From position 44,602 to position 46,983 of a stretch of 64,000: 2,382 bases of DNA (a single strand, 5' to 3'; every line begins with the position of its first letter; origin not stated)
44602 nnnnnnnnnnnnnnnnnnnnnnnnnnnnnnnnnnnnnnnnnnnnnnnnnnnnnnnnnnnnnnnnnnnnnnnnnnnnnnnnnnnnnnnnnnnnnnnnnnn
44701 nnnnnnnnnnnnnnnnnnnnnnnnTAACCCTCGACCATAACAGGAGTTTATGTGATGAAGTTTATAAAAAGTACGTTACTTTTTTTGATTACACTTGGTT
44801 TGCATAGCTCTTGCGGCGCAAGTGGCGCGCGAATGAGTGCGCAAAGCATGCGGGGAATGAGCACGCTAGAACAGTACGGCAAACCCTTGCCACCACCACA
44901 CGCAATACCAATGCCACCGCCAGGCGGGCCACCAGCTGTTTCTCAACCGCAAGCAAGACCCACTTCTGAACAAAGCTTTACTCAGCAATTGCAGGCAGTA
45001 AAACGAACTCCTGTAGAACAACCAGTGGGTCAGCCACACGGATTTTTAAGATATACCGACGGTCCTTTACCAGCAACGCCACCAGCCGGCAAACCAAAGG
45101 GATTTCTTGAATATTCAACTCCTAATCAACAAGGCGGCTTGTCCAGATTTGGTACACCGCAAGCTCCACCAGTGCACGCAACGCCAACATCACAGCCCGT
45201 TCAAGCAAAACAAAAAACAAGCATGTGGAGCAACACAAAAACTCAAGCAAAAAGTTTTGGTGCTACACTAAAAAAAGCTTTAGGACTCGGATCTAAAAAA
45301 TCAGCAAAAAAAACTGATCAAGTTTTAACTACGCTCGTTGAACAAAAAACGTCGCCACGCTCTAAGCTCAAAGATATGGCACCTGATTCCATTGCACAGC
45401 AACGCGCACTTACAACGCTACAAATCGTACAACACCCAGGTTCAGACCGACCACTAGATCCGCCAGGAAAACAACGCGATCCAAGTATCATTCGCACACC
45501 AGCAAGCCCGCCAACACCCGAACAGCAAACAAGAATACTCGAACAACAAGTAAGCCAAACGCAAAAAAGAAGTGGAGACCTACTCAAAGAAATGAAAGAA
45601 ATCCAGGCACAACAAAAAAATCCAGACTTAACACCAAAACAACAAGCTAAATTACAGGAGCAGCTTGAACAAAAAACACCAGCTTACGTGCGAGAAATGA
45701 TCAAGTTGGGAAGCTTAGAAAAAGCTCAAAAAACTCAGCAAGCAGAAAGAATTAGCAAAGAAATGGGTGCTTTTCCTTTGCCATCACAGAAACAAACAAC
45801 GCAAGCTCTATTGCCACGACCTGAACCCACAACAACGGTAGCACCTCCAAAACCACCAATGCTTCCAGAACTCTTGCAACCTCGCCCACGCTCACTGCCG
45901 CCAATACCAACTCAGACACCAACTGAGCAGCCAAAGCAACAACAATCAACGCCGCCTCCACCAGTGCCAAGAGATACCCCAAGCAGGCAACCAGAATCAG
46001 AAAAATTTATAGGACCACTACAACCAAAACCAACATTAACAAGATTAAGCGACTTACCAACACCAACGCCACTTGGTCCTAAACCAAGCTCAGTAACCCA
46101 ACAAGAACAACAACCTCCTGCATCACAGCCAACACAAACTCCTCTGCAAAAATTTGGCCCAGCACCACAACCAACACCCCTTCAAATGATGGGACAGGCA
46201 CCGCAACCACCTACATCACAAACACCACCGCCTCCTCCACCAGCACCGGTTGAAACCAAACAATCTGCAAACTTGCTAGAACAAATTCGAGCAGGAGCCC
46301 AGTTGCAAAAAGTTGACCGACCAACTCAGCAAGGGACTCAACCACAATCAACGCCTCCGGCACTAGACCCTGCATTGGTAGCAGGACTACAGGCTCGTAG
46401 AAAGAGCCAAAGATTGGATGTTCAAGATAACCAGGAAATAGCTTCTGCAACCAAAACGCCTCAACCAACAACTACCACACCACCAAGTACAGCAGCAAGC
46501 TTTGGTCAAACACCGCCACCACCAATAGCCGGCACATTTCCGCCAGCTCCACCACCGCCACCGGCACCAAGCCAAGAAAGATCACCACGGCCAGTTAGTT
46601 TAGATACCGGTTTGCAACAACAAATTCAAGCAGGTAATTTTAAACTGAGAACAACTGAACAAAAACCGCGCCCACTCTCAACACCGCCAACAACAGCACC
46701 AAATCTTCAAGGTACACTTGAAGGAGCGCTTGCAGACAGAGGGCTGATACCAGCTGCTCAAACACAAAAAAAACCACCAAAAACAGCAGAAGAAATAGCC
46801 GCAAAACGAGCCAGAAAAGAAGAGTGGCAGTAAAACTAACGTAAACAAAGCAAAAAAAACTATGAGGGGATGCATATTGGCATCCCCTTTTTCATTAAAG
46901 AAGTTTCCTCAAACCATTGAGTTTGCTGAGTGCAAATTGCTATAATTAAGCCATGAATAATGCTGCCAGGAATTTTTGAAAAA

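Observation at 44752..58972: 14-kb cluster of eight secreted genes, seven encoding Pro/Gln/Thr/Ala-rich low-complexity proteins: a candidate effector island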

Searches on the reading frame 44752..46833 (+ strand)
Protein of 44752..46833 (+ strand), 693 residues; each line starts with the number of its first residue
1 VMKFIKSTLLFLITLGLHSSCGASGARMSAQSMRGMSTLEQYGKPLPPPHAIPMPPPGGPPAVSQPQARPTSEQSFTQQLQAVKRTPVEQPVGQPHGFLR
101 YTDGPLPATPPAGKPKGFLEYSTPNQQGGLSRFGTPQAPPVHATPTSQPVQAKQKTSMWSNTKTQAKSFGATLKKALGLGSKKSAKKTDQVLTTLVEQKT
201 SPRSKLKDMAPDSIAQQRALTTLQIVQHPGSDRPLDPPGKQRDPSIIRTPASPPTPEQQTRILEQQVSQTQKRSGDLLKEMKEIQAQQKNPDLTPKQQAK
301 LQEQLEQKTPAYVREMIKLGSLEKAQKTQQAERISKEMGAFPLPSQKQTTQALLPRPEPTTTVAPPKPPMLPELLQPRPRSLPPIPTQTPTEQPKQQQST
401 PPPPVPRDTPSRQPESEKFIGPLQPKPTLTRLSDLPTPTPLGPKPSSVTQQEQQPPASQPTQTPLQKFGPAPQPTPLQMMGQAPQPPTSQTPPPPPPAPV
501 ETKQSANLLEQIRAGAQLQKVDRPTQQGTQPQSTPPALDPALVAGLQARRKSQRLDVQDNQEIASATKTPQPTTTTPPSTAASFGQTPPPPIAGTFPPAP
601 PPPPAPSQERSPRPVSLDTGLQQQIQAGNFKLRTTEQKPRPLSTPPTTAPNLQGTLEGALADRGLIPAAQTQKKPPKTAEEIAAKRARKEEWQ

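Call 6: search_protein_families(library=pfam, proteins=[window:44752-46833:+], max_evalue=1)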
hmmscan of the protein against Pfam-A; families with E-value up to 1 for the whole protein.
window:44752-46833:+ (693 aa): 2 families
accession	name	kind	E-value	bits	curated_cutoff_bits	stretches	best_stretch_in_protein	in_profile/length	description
PF02205.27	WH2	-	0.006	16.7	23.1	1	507-522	7-22/28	WH2 motif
PF20380.3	DUF6675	-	0.019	14.6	27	1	261-339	28-104/254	Family of unknown function (DUF6675)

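Call 7: search_protein_families(library=ncbifam, proteins=[window:44752-46833:+], max_evalue=1)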
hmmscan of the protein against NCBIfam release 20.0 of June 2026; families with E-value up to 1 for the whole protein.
window:44752-46833:+ (693 aa): 0 families

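Call 8: list_cluster_members(proteins=[window:44752-46833:+, window:47001-49073:+, window:49281-50714:+, window:51218-53548:+, window:53652-54839:+, window:54997-55926:+, window:56075-58972:+, window:43015-44727:+, window:59092-60513:+, window:50799-51242:+])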
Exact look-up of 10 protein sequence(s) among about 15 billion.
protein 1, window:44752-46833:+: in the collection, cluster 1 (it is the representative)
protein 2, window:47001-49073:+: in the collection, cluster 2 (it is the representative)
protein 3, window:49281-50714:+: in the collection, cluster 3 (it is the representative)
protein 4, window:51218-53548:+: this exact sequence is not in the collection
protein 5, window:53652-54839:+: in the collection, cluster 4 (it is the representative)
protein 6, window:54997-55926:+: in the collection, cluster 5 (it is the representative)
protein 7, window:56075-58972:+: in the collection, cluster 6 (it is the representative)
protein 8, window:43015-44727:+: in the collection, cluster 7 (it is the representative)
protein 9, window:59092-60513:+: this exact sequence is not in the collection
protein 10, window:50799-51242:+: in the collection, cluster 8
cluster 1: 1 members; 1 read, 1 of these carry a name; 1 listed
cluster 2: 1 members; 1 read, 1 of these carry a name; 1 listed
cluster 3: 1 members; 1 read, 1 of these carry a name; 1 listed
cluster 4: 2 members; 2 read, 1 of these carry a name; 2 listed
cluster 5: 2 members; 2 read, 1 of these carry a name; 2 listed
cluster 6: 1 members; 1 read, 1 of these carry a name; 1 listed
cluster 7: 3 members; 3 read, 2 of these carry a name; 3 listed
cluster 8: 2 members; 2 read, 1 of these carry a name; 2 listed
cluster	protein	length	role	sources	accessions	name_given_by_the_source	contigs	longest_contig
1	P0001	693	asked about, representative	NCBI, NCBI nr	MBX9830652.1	hypothetical protein K2X40_01735 [Candidatus Babeliales bacterium] | hypothetical protein [Candidatus Babeliales bacterium]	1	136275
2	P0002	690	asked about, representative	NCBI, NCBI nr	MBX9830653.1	hypothetical protein K2X40_01740 [Candidatus Babeliales bacterium] | hypothetical protein [Candidatus Babeliales bacterium]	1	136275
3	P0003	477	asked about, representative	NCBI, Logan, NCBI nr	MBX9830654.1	hypothetical protein K2X40_01745 [Candidatus Babeliales bacterium] | hypothetical protein [Candidatus Babeliales bacterium]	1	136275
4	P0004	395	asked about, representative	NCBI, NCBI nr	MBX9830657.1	hypothetical protein K2X40_01760 [Candidatus Babeliales bacterium] | hypothetical protein [Candidatus Babeliales bacterium]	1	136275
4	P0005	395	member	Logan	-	-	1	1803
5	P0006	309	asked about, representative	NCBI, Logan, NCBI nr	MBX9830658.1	hypothetical protein K2X40_01765 [Candidatus Babeliales bacterium] | hypothetical protein [Candidatus Babeliales bacterium]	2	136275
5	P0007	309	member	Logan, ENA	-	-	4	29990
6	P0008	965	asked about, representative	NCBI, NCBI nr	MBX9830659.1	hypothetical protein K2X40_01770 [Candidatus Babeliales bacterium] | hypothetical protein [Candidatus Babeliales bacterium]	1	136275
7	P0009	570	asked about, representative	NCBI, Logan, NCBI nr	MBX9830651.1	alkaline phosphatase family protein [Candidatus Babeliales bacterium]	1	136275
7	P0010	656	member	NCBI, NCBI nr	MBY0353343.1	alkaline phosphatase family protein [Candidatus Babeliales bacterium]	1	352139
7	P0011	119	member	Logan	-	-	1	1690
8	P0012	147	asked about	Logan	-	-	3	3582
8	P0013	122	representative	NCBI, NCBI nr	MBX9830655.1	hypothetical protein K2X40_01750 [Candidatus Babeliales bacterium] | hypothetical protein [Candidatus Babeliales bacterium]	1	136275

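Call 26: find_encoding_contigs(protein=P0007, flank=10000, max_places=4)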
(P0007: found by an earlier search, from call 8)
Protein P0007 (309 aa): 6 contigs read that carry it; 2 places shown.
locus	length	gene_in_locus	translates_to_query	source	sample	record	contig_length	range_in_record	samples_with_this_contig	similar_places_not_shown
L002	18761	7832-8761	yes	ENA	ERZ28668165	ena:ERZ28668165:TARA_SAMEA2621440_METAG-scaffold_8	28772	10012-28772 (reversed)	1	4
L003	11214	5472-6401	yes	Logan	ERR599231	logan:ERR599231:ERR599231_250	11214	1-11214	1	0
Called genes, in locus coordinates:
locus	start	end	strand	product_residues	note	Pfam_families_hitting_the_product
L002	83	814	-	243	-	PF01329:Pterin_4a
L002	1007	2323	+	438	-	PF04413:Glycos_transf_N, PF00534:Glycos_transf_1 (weak)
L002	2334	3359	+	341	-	PF01098:FTSW_RODA_SPOVE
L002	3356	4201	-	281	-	PF02517:Rce1-like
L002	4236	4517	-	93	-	PF00216:Bac_DNA_binding, PF18291:HU-HIG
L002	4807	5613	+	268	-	PF01026:TatD_DNase, PF01979:Amidohydro_1 (weak)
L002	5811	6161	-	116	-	-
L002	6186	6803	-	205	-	-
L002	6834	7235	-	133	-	-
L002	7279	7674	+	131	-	-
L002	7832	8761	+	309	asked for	-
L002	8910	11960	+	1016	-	-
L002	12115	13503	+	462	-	PF01554:MatE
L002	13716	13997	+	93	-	PF20977:GatF (faint), PF02686:GatC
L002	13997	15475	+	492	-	PF01425:Amidase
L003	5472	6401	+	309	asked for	-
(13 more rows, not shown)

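Call 46: find_homologous_proteins(query=window:44752-46833:+, max_evalue=0.001)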
Query window:44752-46833:+ (693 aa): 2 proteins with E <= 0.001 among 8000 candidates.
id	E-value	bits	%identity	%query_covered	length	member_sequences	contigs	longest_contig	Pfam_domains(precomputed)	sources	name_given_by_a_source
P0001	0.0e+0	1440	100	100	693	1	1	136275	-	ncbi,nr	ncbi:hypothetical protein K2X40_01735 [Candidatus Babeliales bacterium]|nr:hypothetical protein [Can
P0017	1.0e-223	763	61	100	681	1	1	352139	PF02205.27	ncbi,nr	ncbi:hypothetical protein K2W90_03180 [Candidatus Babeliales bacterium]|nr:hypothetical protein [Can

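Call 47: find_encoding_contigs(protein=P0017, flank=10000, max_places=3)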
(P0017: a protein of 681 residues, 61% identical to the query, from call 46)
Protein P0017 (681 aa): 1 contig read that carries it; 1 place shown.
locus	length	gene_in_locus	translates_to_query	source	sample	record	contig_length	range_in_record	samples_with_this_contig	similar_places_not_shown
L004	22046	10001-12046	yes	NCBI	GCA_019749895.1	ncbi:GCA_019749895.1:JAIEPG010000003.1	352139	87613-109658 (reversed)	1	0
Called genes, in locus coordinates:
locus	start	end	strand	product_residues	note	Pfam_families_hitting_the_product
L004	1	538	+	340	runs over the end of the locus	PF27605:ODF2_C (weak)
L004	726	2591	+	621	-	PF13177:DNA_pol3_delta2, PF00004:AAA, PF13401:AAA_22 (faint), PF25361:AAA_lid_RFC1 (faint), PF22608:DNAX_ATPase_lid (weak), PF12169:DNA_pol3_gamma3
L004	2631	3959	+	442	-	PF00009:GTP_EFTU, PF01926:MMR_HSR1, PF02421:FeoB_N, PF04548:AIG1, PF00009:GTP_EFTU, PF01926:MMR_HSR1, PF02421:FeoB_N, PF14714:KH_dom-like, +14 more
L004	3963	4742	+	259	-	PF00005:ABC_tran, PF13304:AAA_21 (faint)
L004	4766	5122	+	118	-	PF02482:Ribosomal_S30AE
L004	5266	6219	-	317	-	-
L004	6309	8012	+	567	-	PF00884:Sulfatase (faint), PF01663:Phosphodiest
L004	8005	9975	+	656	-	PF00884:Sulfatase (faint), PF01663:Phosphodiest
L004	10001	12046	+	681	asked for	PF02205:WH2 (faint)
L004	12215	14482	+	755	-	-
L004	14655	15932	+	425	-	-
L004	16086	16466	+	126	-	-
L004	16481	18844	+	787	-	-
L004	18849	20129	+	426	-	-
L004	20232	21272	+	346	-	-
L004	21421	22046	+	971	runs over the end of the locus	-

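Call 65: search_protein_families(library=pfam, proteins=[L004:10001-12046:+, L004:12215-14482:+, L004:14655-15932:+, L004:16481-18844:+, L004:18849-20129:+, L004:20232-21272:+], max_evalue=0.5)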
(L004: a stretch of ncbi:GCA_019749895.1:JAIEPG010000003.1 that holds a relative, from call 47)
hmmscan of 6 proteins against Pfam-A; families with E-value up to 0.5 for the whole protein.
L004:10001-12046:+ (681 aa): 2 families
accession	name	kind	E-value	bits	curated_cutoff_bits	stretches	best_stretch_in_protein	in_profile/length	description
PF02205.27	WH2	-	2.4e-06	27.4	23.1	1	493-508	7-22/28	WH2 motif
PF08621.15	RPAP1_N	-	0.092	13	25.3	0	210-225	9-24/46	RPAP1-like, N-terminal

L004:12215-14482:+ (755 aa): 3 families
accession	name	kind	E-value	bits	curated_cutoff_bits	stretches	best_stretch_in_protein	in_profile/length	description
PF07765.17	KIP1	-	0.091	13.3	33.9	1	491-559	3-73/74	KIP1-like protein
PF06589.16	CRA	-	0.12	12.8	26.6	1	516-558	42-85/123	Circumsporozoite-related antigen (CRA)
PF02295.23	z-alpha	-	0.14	12.6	21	1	532-572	18-58/67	Adenosine deaminase z-alpha domain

L004:14655-15932:+ (425 aa): 1 family
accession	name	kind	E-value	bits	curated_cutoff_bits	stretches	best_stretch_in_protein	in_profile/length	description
PF14395.11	COOH-NH2_lig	-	0.24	11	25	0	211-261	26-76/254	Phage phiEco32-like COOH.NH2 ligase-type 2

L004:16481-18844:+ (787 aa): 5 families
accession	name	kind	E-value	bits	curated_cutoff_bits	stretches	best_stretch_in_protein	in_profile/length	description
PF02212.23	GED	-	0.01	16.4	21.4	0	554-595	37-78/92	Dynamin GTPase effector domain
PF18871.6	HEPN_Toprim_N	-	0.014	15.8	25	1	356-438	74-151/223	HEPN/Toprim N-terminal domain 1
PF05402.18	PqqD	-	0.02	15.7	23.4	1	367-408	26-66/67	Coenzyme PQQ synthesis protein D (PqqD)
PF19117.5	Mim2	-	0.13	12.3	27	0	358-372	2-16/45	Mitochondrial import 2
PF09293.15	RNaseH_C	-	0.34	11.7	25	0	436-489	17-73/124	T4 RNase H, C terminal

L004:18849-20129:+ (426 aa): 2 families
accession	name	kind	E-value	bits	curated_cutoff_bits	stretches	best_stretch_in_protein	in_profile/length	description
PF01560.22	HCV_NS1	-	0.088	11.9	27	1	72-146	119-191/344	Hepatitis C virus non-structural protein E2/NS1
PF11488.14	Lge1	-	0.15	12.7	25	0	164-199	13-48/71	Transcriptional regulatory protein LGE1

L004:20232-21272:+ (346 aa): 0 families

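Call 79: find_related_loci(query=A7, collection=metagenome_contigs, flank=10000)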
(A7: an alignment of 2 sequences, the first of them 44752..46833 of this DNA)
Query A7 (693 aa) in metagenome_contigs; peptide patterns used: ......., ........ (x = any residue, [..] = any of these).
321 stretches matched a pattern, but none encodes a relative of the query by tblastn (E <= 1e-3).
